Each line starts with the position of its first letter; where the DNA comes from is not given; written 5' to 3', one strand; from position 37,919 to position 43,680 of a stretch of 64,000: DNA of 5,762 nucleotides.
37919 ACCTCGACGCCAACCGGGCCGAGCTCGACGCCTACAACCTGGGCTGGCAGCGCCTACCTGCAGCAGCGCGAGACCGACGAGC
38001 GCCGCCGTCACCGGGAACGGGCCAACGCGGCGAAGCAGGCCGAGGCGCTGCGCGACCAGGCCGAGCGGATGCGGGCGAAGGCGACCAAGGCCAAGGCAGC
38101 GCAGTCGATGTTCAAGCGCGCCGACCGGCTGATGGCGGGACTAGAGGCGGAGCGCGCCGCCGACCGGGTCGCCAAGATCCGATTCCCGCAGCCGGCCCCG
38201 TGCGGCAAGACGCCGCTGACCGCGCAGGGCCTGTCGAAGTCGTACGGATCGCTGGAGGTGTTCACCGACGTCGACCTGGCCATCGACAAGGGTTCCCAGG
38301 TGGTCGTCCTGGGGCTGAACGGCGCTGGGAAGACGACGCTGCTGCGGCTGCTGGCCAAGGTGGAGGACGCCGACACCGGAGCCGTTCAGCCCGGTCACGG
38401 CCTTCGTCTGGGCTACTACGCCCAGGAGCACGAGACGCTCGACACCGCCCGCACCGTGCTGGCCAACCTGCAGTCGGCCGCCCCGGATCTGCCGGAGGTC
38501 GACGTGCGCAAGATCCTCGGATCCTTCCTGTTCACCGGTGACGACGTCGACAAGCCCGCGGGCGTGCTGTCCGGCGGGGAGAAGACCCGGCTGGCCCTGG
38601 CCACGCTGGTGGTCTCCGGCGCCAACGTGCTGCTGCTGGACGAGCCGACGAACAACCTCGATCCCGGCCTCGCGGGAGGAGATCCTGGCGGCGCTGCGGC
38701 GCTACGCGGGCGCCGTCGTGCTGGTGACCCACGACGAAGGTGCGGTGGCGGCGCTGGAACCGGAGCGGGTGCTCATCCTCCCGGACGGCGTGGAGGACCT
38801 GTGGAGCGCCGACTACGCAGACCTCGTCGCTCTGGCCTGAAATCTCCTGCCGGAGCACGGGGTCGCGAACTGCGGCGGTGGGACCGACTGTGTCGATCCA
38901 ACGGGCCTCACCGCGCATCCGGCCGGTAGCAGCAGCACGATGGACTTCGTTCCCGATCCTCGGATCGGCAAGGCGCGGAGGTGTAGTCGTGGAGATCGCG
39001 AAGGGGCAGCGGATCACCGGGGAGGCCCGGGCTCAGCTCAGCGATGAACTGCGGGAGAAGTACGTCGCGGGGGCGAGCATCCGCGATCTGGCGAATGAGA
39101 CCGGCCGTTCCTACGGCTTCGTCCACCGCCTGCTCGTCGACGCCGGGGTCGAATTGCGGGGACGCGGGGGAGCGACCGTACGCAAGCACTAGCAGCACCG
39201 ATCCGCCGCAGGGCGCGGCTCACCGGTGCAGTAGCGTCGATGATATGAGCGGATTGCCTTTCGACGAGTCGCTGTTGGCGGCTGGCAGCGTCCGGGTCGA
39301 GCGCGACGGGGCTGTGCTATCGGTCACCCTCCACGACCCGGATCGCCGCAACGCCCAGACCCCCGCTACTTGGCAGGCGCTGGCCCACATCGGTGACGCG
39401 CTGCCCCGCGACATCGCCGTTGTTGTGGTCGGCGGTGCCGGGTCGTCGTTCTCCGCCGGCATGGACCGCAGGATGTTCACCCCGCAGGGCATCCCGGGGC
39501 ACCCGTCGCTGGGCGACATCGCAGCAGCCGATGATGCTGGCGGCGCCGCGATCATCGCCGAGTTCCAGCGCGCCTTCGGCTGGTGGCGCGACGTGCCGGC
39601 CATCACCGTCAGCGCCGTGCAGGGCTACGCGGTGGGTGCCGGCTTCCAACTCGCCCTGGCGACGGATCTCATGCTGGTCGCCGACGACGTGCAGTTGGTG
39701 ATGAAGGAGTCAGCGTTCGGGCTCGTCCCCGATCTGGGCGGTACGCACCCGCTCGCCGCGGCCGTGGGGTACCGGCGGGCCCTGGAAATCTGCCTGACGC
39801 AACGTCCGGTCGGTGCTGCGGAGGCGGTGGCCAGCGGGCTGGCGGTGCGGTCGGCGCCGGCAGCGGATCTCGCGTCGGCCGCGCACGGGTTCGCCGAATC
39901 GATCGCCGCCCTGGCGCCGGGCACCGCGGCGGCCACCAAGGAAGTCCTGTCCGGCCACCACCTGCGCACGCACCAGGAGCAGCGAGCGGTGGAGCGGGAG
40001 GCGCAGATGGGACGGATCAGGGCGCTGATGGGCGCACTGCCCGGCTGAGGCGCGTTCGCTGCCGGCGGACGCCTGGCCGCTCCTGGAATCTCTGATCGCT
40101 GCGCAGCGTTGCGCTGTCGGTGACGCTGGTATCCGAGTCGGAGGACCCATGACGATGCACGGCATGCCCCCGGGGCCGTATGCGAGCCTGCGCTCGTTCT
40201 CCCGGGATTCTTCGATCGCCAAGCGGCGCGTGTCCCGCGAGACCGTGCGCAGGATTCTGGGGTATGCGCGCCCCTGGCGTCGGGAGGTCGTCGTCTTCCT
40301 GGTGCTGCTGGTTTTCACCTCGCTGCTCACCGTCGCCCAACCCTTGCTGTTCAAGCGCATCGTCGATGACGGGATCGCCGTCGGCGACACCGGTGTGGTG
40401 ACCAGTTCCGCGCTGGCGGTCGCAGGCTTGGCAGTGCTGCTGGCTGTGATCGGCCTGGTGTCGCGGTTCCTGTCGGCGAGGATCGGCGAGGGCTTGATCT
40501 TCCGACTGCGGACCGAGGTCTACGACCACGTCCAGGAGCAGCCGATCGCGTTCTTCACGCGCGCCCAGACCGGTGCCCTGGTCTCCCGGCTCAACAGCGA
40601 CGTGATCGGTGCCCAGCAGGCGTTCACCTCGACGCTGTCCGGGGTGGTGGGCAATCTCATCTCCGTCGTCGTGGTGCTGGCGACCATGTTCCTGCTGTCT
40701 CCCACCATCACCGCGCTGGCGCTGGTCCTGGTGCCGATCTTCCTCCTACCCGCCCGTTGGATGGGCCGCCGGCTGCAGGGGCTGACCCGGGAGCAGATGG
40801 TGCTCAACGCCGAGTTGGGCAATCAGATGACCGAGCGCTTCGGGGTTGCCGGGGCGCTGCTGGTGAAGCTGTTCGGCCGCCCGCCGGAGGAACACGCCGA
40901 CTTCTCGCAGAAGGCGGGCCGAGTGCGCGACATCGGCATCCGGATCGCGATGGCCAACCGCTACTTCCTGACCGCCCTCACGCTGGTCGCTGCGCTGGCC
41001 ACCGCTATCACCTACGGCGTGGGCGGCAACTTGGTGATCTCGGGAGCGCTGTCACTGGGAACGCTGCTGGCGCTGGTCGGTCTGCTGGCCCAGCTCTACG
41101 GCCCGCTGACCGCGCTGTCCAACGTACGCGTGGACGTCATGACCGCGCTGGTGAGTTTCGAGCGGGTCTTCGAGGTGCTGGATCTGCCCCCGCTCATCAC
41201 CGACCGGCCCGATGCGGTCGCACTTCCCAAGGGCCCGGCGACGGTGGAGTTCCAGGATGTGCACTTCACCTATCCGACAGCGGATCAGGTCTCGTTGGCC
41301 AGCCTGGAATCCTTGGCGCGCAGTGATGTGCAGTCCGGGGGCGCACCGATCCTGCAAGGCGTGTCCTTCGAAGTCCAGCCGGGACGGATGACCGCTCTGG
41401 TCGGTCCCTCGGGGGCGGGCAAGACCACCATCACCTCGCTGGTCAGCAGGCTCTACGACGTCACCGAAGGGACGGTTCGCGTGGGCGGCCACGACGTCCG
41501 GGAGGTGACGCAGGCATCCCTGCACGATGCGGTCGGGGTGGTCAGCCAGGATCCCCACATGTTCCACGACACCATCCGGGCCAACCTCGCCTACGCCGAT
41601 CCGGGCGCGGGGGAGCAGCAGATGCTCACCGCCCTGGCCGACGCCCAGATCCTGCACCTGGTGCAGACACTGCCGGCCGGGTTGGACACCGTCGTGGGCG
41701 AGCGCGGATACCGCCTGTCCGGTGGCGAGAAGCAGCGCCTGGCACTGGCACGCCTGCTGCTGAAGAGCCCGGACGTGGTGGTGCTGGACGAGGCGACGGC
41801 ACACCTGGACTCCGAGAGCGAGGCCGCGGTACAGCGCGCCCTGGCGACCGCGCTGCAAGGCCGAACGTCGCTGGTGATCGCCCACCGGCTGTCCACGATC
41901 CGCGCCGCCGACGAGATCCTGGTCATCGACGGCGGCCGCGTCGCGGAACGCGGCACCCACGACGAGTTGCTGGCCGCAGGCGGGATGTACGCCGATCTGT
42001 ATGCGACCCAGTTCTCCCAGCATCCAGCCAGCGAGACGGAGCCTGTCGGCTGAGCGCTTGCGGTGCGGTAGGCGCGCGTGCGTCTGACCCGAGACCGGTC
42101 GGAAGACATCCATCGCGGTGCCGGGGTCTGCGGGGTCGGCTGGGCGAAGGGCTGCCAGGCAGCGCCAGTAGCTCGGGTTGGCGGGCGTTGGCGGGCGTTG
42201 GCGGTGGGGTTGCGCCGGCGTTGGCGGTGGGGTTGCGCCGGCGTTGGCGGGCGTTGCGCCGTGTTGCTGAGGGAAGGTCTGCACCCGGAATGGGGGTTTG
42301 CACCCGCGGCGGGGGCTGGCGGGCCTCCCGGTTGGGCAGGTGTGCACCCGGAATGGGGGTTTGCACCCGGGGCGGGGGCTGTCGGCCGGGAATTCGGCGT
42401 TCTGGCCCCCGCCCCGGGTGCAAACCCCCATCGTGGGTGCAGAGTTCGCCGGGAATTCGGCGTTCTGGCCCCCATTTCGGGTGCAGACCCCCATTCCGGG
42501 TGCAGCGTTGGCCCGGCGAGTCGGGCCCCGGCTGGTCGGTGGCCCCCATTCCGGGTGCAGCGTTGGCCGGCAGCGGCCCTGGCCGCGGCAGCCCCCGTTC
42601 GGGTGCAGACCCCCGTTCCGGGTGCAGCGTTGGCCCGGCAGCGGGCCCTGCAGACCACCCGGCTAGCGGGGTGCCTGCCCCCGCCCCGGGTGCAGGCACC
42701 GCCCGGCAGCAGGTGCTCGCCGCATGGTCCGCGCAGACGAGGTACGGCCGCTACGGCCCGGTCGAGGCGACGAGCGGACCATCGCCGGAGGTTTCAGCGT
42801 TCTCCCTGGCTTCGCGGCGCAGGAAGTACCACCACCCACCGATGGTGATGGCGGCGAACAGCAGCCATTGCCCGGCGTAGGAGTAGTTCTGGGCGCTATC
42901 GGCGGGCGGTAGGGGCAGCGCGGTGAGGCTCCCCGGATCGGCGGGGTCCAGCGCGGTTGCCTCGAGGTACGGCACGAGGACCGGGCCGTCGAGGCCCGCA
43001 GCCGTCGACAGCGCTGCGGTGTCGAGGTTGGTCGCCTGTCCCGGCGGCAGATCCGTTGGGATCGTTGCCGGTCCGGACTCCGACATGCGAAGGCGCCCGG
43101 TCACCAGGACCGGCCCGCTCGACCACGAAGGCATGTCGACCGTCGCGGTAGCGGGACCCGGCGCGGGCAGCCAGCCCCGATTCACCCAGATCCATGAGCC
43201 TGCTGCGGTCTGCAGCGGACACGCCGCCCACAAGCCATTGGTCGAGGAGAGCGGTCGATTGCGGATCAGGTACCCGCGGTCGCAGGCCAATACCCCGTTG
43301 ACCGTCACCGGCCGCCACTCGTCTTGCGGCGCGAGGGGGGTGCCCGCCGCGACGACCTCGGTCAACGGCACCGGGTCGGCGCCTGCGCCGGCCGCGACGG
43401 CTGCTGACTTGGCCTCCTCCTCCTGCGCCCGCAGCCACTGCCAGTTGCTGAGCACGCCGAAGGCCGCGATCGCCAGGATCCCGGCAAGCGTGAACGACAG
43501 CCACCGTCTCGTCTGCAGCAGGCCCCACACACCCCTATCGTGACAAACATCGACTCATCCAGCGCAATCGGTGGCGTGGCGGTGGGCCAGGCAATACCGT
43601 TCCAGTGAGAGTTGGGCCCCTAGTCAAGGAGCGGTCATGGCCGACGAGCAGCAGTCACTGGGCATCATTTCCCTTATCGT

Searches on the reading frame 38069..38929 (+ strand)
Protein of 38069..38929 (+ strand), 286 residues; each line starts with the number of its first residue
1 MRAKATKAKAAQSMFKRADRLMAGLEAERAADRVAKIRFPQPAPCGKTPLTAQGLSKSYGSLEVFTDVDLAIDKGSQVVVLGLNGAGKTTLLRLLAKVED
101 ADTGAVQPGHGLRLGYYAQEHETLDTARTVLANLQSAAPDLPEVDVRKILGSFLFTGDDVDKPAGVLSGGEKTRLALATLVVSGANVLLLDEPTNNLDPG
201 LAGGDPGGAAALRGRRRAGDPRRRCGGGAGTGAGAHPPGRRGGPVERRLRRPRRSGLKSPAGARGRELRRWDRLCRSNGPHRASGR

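Call 55: search_protein_families(library=pfam, proteins=[window:38069-38929:+], max_evalue=0.001)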
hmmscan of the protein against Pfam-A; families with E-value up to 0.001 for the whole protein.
window:38069-38929:+ (286 aa): 3 families
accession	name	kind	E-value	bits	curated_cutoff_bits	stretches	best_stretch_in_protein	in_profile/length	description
PF00005.33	ABC_tran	-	2.3e-21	77.2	25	1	66-195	2-137/137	ABC transporter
PF13304.12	AAA_21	-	6.5e-08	33.4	27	0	153-201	224-275/304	AAA domain, putative AbiEii toxin, Type IV TA system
PF13191.12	AAA_16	-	0.0005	21.1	32.6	1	75-184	24-127/167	AAA ATPase domain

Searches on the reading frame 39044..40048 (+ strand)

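Call 53: search_protein_families(library=pfam, proteins=[window:39044-40048:+], max_evalue=0.001)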
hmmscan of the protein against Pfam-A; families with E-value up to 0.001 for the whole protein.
window:39044-40048:+ (334 aa): 2 families
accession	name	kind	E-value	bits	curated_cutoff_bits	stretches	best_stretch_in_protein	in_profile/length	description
PF00378.25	ECH_1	-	1.9e-30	106.5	27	1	87-320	2-223/251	Enoyl-CoA hydratase/isomerase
PF16113.10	ECH_2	-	6.4e-16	59.2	27.2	1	93-329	3-226/335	Enoyl-CoA hydratase/isomerase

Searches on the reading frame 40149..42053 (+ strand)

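Call 53: search_protein_families(library=pfam, proteins=[window:40149-42053:+], max_evalue=0.001)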
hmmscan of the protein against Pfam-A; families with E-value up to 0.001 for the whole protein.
window:40149-42053:+ (634 aa): 5 families
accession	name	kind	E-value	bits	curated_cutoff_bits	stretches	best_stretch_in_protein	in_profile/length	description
PF00664.28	ABC_membrane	-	2.2e-46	159.2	28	1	48-320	2-274/274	ABC transporter transmembrane region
PF00005.33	ABC_tran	-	2.5e-32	112.8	25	1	402-551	1-137/137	ABC transporter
PF02463.25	SMC_N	-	3.1e-06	27.2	40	1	522-592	136-210/220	RecF/RecN/SMC N terminal domain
PF13604.12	AAA_30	-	0.00069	19.8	27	0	411-564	17-112/191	AAA domain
PF00004.35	AAA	-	0.00077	20.4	21.2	0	417-578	3-99/131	ATPase family associated with various cellular activities (AAA)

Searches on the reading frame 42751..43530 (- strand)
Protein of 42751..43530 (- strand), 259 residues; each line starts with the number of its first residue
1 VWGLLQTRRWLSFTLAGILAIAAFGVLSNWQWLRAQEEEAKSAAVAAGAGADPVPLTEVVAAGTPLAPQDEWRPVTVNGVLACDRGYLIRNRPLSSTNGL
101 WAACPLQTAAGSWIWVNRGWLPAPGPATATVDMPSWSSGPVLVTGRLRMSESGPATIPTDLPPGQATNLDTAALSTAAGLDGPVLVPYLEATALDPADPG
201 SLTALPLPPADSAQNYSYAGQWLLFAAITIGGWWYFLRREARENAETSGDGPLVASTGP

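Call 53: search_protein_families(library=pfam, proteins=[window:42751-43530:-], max_evalue=0.001)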
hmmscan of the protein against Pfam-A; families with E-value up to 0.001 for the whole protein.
window:42751-43530:- (259 aa): 1 family
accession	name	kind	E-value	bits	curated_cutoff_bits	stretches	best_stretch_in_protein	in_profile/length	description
PF02104.20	SURF1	-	1.2e-30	107.8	23.4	1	19-227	2-205/205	SURF1 family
